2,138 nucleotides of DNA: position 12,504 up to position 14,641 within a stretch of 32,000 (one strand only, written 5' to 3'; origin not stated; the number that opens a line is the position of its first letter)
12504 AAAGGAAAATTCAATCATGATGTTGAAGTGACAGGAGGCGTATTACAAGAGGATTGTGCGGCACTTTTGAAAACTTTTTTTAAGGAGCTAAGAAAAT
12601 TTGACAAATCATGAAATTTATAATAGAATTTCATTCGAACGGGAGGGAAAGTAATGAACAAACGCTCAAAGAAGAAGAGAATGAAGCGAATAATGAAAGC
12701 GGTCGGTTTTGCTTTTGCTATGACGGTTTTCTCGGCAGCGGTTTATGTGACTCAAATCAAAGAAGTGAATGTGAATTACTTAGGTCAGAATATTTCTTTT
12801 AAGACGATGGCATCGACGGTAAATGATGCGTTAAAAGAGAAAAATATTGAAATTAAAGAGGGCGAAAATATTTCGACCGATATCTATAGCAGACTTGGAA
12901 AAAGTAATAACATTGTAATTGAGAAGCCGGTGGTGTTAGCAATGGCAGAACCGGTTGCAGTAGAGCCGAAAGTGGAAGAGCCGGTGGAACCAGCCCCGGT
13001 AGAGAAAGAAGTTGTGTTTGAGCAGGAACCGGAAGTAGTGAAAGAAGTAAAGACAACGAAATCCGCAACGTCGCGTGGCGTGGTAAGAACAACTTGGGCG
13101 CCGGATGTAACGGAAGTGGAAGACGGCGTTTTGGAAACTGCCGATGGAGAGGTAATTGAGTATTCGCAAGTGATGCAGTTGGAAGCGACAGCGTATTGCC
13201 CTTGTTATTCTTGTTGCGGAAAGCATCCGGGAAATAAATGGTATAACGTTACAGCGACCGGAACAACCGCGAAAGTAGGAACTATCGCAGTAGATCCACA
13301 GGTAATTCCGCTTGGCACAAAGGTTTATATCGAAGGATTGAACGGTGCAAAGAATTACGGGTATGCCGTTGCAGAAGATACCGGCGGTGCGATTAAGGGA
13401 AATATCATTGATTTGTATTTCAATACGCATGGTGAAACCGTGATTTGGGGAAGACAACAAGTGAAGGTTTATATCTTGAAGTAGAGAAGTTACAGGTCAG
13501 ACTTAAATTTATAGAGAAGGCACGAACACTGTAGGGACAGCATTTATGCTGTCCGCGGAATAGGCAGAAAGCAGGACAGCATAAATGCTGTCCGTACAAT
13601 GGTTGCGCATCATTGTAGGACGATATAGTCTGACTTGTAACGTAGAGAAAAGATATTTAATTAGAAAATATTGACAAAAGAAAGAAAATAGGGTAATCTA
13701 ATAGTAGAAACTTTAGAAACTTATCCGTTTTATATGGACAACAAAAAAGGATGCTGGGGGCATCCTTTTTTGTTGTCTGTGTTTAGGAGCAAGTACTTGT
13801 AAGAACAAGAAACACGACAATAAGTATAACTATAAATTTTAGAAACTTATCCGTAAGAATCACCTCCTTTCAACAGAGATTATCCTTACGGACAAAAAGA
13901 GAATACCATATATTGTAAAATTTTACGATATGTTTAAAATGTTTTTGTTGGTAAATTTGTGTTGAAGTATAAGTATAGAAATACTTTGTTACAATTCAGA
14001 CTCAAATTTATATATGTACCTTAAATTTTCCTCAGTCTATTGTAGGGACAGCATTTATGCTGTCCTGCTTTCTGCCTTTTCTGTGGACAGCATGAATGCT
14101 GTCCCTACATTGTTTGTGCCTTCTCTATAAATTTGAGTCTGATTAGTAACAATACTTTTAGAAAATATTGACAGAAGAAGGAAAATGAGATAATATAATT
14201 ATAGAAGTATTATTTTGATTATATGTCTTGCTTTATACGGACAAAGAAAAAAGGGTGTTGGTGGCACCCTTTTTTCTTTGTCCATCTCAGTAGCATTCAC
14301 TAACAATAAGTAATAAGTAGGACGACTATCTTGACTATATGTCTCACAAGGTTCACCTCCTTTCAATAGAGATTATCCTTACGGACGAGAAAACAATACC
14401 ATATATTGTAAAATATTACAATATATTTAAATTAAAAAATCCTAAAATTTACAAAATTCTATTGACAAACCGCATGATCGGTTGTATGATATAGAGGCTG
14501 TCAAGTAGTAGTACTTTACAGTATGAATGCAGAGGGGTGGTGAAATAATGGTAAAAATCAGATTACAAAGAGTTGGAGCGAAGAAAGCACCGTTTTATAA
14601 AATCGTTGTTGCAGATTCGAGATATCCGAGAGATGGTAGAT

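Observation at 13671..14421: Co-variation between the two tandem modules: regulatory scaffolding conserved, ORF and pairing repeat swapped together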

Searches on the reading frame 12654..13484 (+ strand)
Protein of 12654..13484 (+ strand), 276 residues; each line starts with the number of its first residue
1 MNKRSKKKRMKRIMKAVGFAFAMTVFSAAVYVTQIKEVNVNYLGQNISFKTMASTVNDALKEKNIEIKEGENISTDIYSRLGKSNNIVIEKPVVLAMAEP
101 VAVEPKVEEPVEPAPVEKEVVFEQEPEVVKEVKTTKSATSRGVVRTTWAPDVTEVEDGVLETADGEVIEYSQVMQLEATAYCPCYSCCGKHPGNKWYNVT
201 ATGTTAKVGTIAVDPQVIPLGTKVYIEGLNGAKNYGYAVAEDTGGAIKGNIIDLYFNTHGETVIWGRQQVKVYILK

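Call 10: find_encoding_contigs(protein=window:12654-13484:+, flank=4000, max_places=10)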
Protein window:12654-13484:+ (276 aa): 6 contigs read that carry it; 2 places shown.
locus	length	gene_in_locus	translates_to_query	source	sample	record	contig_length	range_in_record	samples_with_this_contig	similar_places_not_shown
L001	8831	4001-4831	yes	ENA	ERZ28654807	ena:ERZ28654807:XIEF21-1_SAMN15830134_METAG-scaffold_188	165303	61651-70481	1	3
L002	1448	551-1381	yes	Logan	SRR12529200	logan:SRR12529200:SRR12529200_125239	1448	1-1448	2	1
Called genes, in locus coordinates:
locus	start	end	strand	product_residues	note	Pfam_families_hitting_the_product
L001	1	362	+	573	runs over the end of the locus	PF13522:GATase_6, PF13537:GATase_7, PF00733:Asn_synthase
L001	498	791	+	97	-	PF07873:YabP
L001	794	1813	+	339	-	PF06898:YqfD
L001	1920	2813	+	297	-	PF01479:S4, PF00849:PseudoU_synth_2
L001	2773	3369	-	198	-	PF03193:RsgA_GTPase (faint), PF00009:GTP_EFTU (faint), PF00350:Dynamin_N (faint), PF01926:MMR_HSR1, PF02421:FeoB_N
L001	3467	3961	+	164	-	PF00383:dCMP_cyt_deam_1, PF14437:MafB19-deam, PF14439:Bd3614-deam (weak)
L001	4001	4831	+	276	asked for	PF06725:3D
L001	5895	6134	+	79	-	PF00886:Ribosomal_S16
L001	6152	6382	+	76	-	PF13083:KH_KhpA-B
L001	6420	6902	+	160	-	PF01782:RimM, PF05239:PRC (weak), PF24986:PRC_RimM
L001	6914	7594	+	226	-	PF01746:tRNA_m1G_MT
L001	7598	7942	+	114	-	PF01245:Ribosomal_L19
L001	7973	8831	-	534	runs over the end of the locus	PF01943:Polysacc_synt, PF01554:MatE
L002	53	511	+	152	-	PF00383:dCMP_cyt_deam_1, PF14437:MafB19-deam, PF14439:Bd3614-deam (weak)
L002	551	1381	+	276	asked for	PF06725:3D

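Call 20: find_homologous_proteins(query=window:12654-13484:+)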
Query window:12654-13484:+ (276 aa): 6931 proteins with E <= 0.001 among 8000 candidates; the best 120 are listed.
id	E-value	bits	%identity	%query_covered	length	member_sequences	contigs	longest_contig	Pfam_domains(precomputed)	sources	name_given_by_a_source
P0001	2.2e-177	606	100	100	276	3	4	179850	PF06725.18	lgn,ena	-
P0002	9.1e-148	509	84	100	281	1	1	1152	PF03990.21,PF06725.18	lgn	-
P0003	3.3e-144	497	81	100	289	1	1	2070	PF03990.21,PF06725.18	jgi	-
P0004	2.7e-142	491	76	100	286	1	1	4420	PF03990.21,PF06725.18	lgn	-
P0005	1.8e-141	488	77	100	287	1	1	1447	PF06725.18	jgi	-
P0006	2.2e-140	485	77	100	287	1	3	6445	PF06725.18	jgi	-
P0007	9.0e-140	483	78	100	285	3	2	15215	PF03990.21,PF06725.18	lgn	-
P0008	1.3e-139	482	79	100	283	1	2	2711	PF06725.18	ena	-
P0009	8.8e-138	476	77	100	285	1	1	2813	PF03990.21,PF06725.18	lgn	-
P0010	1.2e-124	433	69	100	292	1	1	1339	PF03990.21,PF06725.18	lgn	-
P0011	5.4e-124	431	68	100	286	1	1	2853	PF03990.21,PF06725.18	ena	-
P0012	1.1e-123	430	67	100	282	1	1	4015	PF03990.21,PF06725.18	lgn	-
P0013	7.0e-123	427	69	100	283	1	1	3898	PF03990.21,PF06725.18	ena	-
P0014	1.2e-122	427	68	100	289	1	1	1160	PF03990.21,PF06725.18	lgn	-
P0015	2.0e-122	426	69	100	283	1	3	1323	PF03990.21,PF06725.18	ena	-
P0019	9.8e-122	424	70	100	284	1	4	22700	PF03990.21,PF06725.18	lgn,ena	-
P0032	2.9e-117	409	71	93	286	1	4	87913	PF06725.18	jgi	-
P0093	1.4e-59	220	82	43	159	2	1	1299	PF06725.18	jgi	-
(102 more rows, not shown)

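Call 22: find_encoding_contigs(protein=P0007, flank=5000, max_places=6)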
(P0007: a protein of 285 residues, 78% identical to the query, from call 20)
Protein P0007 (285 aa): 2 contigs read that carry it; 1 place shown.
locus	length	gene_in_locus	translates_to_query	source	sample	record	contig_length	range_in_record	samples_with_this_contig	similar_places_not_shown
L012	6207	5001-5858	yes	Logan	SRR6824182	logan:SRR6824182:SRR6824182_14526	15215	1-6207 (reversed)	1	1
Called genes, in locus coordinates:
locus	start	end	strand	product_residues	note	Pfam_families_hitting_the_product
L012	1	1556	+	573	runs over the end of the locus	PF13522:GATase_6, PF13537:GATase_7, PF00733:Asn_synthase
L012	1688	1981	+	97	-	PF07873:YabP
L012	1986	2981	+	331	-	PF06898:YqfD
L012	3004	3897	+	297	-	PF01479:S4, PF00849:PseudoU_synth_2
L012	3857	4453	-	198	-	PF03193:RsgA_GTPase (faint), PF00009:GTP_EFTU (faint), PF00350:Dynamin_N (faint), PF01926:MMR_HSR1, PF02421:FeoB_N, PF04548:AIG1 (weak)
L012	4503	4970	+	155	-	PF00383:dCMP_cyt_deam_1, PF14437:MafB19-deam, PF14439:Bd3614-deam (weak)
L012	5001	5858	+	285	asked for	PF03990:DUF348 (faint), PF06725:3D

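Call 23: find_encoding_contigs(protein=P0004, flank=5000, max_places=6)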
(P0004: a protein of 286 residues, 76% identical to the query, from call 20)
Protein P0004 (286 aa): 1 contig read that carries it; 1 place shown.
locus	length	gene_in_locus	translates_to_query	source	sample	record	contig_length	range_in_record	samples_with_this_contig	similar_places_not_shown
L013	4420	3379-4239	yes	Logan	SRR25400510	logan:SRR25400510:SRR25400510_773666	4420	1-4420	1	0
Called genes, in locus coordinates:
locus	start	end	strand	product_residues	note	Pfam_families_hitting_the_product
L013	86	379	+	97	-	PF07873:YabP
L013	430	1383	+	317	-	PF06898:YqfD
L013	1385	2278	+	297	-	PF01479:S4, PF00849:PseudoU_synth_2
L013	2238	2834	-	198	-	PF03193:RsgA_GTPase (faint), PF00009:GTP_EFTU (faint), PF00350:Dynamin_N (faint), PF01926:MMR_HSR1, PF02421:FeoB_N, PF04548:AIG1 (weak)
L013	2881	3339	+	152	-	PF00383:dCMP_cyt_deam_1, PF14437:MafB19-deam, PF14439:Bd3614-deam (weak)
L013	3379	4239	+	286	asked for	PF03990:DUF348 (weak), PF06725:3D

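Call 24: find_encoding_contigs(protein=P0006, flank=5000, max_places=6)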
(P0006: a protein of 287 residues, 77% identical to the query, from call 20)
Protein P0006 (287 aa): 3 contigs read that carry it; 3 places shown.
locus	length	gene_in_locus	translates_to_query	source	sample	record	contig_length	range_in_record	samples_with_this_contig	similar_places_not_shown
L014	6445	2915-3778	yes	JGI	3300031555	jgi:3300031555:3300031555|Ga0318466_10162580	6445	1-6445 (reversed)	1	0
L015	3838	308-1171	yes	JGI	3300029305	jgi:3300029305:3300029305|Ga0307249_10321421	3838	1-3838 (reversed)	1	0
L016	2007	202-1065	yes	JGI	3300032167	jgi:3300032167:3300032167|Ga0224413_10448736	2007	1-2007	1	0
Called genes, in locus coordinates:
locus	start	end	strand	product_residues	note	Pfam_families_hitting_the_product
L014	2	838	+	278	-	?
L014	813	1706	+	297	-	PF01479:S4 (weak), PF00849:PseudoU_synth_2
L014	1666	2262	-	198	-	PF03193:RsgA_GTPase (faint), PF00009:GTP_EFTU (faint), PF00350:Dynamin_N (faint), PF01926:MMR_HSR1, PF02421:FeoB_N, PF04548:AIG1 (faint)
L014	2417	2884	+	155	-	PF00383:dCMP_cyt_deam_1, PF14437:MafB19-deam, PF14439:Bd3614-deam (weak)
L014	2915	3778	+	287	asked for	PF06725:3D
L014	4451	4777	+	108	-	PF11213:DUF3006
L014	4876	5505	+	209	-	-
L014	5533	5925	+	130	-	-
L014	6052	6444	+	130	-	PF02579:Nitro_FeMo-Co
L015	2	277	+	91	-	?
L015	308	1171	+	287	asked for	PF06725:3D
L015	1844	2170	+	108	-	PF11213:DUF3006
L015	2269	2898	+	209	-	-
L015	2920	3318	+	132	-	-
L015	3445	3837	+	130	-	PF02579:Nitro_FeMo-Co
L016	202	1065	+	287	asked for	PF06725:3D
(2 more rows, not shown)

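Call 29: find_related_loci(query=window:12654-13484:+, collection=genome_contigs, flank=5000)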
Query window:12654-13484:+ (276 aa) in genome_contigs; peptide patterns used: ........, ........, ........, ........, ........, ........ (x = any residue, [..] = any of these).
475 stretches matched a pattern; 14 encode a relative of the query (tblastn E <= 1e-3); 14 distinct loci.
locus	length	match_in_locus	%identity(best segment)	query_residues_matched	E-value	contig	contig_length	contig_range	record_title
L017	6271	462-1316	65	1-276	3e-113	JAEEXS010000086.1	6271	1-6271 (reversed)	MAG: Clostridia bacterium isolate Tb.RUG.527 NODE_62604_length_6271_cov_1.276204, whole genome shotgun sequence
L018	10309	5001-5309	52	172-275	2e-32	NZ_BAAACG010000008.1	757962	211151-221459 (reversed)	Clostridium oceanicum strain JCM 1407 sequence08, whole genome shotgun sequence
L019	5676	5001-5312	54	164-276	5e-30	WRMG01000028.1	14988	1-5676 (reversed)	MAG: Oscillospiraceae bacterium isolate Th196P3bin69 Ga0099364_10007989, whole genome shotgun sequence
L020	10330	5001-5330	50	158-276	3e-29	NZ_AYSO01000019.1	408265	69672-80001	Clostridium argentinense CDC 2741 U732.Contig251, whole genome shotgun sequence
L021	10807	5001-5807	33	30-275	6e-29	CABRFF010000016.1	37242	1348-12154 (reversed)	MAG TPA_asm: uncultured Clostridiales bacterium isolate MGYG-HGUT-01204 genome assembly, contig: GUT_GENOME092360_16, wh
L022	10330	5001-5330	50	158-276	1e-29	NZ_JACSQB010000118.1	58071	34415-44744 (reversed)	Clostridium faecium strain N37 c_000000000018, whole genome shotgun sequence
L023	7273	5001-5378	45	145-276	9e-28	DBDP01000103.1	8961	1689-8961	MAG TPA_asm: Clostridiales bacterium UBA929 UBA929_contig_55687, whole genome shotgun sequence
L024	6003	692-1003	54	164-276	7e-28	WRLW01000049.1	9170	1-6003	MAG: Oscillospiraceae bacterium isolate Th196P3bin47 Ga0099364_10017821, whole genome shotgun sequence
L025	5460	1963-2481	40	101-275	5e-28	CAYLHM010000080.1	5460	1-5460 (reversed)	MAG TPA_asm: uncultured Oscillospiraceae bacterium isolate SRP222994_co1_89 genome assembly, contig: NODE_29372_length_5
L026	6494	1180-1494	55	162-276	2e-27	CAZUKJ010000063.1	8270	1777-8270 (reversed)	MAG TPA_asm: uncultured Oscillospiraceae bacterium isolate SRP315200_co1_101 genome assembly, contig: NODE_20256_length_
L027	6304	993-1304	52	162-275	4e-25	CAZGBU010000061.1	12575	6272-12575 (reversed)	MAG TPA_asm: uncultured Oscillospiraceae bacterium isolate SRP141132_co2_44 genome assembly, contig: NODE_4256_length_12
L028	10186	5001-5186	60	208-275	7e-23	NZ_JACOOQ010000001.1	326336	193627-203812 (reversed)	Clostridium lentum strain NSJ-42 M4_ctg001, whole genome shotgun sequence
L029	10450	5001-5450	37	126-276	4e-20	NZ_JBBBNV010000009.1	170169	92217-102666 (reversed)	Paenibacillus sp. y28 y28_scaffold9, whole genome shotgun sequence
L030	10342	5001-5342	41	161-276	5e-19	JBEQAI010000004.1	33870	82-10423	MAG: Ammoniphilus sp. isolate 03V1_S199.semibin_refined.083 NODE_878_length_33870_cov_6.822986, whole genome shotgun seq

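Call 31: find_encoding_contigs(protein=P0003, flank=5000, max_places=6)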
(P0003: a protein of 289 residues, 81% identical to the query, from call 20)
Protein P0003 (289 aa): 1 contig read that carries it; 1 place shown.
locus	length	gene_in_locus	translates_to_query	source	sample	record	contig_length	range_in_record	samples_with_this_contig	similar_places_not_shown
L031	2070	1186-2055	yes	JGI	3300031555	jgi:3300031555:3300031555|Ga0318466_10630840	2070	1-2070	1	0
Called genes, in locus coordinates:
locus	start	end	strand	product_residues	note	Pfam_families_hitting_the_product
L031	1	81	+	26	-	?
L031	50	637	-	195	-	PF03193:RsgA_GTPase (faint), PF00009:GTP_EFTU (faint), PF00350:Dynamin_N (faint), PF01926:MMR_HSR1, PF02421:FeoB_N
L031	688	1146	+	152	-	PF00383:dCMP_cyt_deam_1, PF14437:MafB19-deam, PF14439:Bd3614-deam (weak)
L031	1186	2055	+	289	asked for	PF03990:DUF348 (faint), PF06725:3D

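Call 32: find_encoding_contigs(protein=P0008, flank=5000, max_places=6)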
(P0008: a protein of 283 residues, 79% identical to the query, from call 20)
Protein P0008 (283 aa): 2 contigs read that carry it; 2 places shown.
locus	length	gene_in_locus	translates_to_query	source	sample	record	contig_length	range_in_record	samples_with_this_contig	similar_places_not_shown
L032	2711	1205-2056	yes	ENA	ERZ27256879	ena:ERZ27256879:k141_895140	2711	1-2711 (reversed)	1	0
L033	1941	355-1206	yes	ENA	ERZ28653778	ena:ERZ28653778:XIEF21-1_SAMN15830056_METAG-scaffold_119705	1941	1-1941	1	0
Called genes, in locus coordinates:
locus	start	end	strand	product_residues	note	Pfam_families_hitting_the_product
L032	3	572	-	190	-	?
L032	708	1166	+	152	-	PF00383:dCMP_cyt_deam_1, PF14437:MafB19-deam, PF14439:Bd3614-deam (weak)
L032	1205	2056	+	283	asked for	PF06725:3D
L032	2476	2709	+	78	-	?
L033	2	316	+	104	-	?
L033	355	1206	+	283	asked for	PF06725:3D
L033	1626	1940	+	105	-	?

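Call 33: find_encoding_contigs(protein=P0009, flank=5000, max_places=6)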
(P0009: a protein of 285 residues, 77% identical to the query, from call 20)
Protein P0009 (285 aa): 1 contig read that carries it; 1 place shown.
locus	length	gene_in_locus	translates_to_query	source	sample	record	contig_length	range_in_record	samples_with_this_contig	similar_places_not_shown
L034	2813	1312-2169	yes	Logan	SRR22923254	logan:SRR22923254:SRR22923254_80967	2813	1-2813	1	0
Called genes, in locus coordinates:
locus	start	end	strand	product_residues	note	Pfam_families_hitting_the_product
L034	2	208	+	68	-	?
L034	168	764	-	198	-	PF03193:RsgA_GTPase (faint), PF00009:GTP_EFTU (faint), PF00350:Dynamin_N (faint), PF01926:MMR_HSR1, PF02421:FeoB_N, PF04548:AIG1 (weak)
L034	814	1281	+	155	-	PF00383:dCMP_cyt_deam_1, PF14437:MafB19-deam, PF14439:Bd3614-deam (weak)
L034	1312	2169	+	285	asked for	PF03990:DUF348 (faint), PF06725:3D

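Call 34: find_encoding_contigs(protein=P0002, flank=5000, max_places=6)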
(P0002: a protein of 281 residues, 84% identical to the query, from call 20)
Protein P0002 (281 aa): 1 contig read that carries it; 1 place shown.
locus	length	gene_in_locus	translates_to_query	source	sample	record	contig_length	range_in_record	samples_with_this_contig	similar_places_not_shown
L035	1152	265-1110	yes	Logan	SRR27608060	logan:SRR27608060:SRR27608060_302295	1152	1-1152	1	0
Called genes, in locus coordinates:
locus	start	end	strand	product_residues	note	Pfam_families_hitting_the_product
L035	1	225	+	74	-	?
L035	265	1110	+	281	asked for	PF03990:DUF348 (faint), PF06725:3D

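Call 36: find_encoding_contigs(protein=P0019, flank=3000, max_places=6)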
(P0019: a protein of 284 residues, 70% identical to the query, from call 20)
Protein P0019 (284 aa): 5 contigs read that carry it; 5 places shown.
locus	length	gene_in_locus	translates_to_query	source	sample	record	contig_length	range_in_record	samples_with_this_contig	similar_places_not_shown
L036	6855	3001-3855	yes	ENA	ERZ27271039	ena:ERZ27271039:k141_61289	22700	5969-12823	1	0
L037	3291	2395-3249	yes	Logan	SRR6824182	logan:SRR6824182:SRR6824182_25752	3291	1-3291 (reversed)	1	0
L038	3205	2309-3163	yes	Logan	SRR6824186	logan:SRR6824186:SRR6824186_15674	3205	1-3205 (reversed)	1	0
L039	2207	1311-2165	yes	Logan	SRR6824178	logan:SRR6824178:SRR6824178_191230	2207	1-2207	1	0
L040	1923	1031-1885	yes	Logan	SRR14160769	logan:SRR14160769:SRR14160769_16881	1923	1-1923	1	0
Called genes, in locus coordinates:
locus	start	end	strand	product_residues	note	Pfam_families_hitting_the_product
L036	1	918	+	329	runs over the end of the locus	PF06898:YqfD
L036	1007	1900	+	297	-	PF01479:S4, PF00849:PseudoU_synth_2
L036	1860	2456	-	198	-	PF03193:RsgA_GTPase (faint), PF00009:GTP_EFTU (faint), PF00350:Dynamin_N (faint), PF01926:MMR_HSR1, PF02421:FeoB_N, PF04548:AIG1 (weak)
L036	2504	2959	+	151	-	PF00383:dCMP_cyt_deam_1, PF14437:MafB19-deam, PF14439:Bd3614-deam (weak)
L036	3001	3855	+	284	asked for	PF03990:DUF348 (weak), PF06725:3D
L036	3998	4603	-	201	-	PF01467:CTP_transf_like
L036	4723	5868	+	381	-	-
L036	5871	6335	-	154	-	PF00080:Sod_Cu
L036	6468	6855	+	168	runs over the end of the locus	-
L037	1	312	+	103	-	?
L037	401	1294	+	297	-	PF01479:S4, PF00849:PseudoU_synth_2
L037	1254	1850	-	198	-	PF03193:RsgA_GTPase (faint), PF00009:GTP_EFTU (faint), PF00350:Dynamin_N (faint), PF01926:MMR_HSR1, PF02421:FeoB_N, PF04548:AIG1 (weak)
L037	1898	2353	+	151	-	PF00383:dCMP_cyt_deam_1, PF14437:MafB19-deam, PF14439:Bd3614-deam (weak)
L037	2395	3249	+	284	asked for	PF03990:DUF348 (weak), PF06725:3D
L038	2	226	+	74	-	?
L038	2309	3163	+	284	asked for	PF03990:DUF348 (weak), PF06725:3D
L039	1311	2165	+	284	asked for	PF03990:DUF348 (weak), PF06725:3D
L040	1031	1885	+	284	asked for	PF03990:DUF348 (weak), PF06725:3D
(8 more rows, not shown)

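Call 37: find_encoding_contigs(protein=P0032, flank=3000, max_places=6)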
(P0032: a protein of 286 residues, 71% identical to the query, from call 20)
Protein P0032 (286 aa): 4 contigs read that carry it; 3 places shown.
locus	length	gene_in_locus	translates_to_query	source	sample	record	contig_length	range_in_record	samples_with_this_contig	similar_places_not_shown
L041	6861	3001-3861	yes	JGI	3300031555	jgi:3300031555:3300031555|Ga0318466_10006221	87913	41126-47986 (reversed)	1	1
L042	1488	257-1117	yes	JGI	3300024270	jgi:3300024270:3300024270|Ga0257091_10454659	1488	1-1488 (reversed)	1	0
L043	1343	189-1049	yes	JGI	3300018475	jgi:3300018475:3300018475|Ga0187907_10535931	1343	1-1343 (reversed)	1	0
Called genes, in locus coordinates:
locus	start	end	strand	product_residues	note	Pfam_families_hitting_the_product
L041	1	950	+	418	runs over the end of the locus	PF08245:Mur_ligase_M, PF02875:Mur_ligase_C (weak)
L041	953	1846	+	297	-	PF01479:S4 (weak), PF00849:PseudoU_synth_2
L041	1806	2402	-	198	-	PF03193:RsgA_GTPase (faint), PF00009:GTP_EFTU (faint), PF00350:Dynamin_N (faint), PF01926:MMR_HSR1, PF02421:FeoB_N, PF04548:AIG1 (weak)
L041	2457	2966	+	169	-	PF00383:dCMP_cyt_deam_1, PF14437:MafB19-deam, PF14439:Bd3614-deam (weak)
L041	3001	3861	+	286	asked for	PF06725:3D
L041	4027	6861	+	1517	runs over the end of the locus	PF18998:Flg_new_2 (weak), PF09479:Flg_new, PF18998:Flg_new_2, PF09479:Flg_new, PF13385:Laminin_G_3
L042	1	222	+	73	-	PF14437:MafB19-deam (weak)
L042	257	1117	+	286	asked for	PF06725:3D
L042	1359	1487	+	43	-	?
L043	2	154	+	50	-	?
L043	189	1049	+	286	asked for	PF06725:3D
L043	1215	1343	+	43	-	?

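Call 38: find_encoding_contigs(protein=P0093, flank=3000, max_places=6)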
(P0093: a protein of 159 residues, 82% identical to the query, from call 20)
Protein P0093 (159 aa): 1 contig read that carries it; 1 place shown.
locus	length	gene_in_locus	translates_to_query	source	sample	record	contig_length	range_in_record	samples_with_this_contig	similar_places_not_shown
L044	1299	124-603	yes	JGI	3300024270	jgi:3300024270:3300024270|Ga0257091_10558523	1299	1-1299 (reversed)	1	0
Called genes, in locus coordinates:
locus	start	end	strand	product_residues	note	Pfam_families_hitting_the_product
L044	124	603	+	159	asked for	PF06725:3D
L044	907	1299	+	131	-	?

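Call 39: find_encoding_contigs(protein=P0005, flank=3000, max_places=6)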
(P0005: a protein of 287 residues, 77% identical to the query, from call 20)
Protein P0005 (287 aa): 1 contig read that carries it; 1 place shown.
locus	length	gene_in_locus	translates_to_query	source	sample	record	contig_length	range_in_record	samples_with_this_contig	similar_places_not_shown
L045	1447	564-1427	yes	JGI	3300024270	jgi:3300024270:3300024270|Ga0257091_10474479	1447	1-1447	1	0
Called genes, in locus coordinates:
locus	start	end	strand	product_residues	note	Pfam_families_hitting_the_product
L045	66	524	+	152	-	PF00383:dCMP_cyt_deam_1, PF14437:MafB19-deam, PF14439:Bd3614-deam (weak)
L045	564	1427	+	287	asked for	PF06725:3D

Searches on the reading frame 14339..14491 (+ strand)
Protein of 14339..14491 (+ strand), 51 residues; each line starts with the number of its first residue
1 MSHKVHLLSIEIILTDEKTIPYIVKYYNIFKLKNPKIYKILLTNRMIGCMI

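Call 19: find_homologous_proteins(query=window:14339-14491:+, max_evalue=10)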
Query seq(51 aa): no candidate shares three 5-residue words with the query. No homologue found.
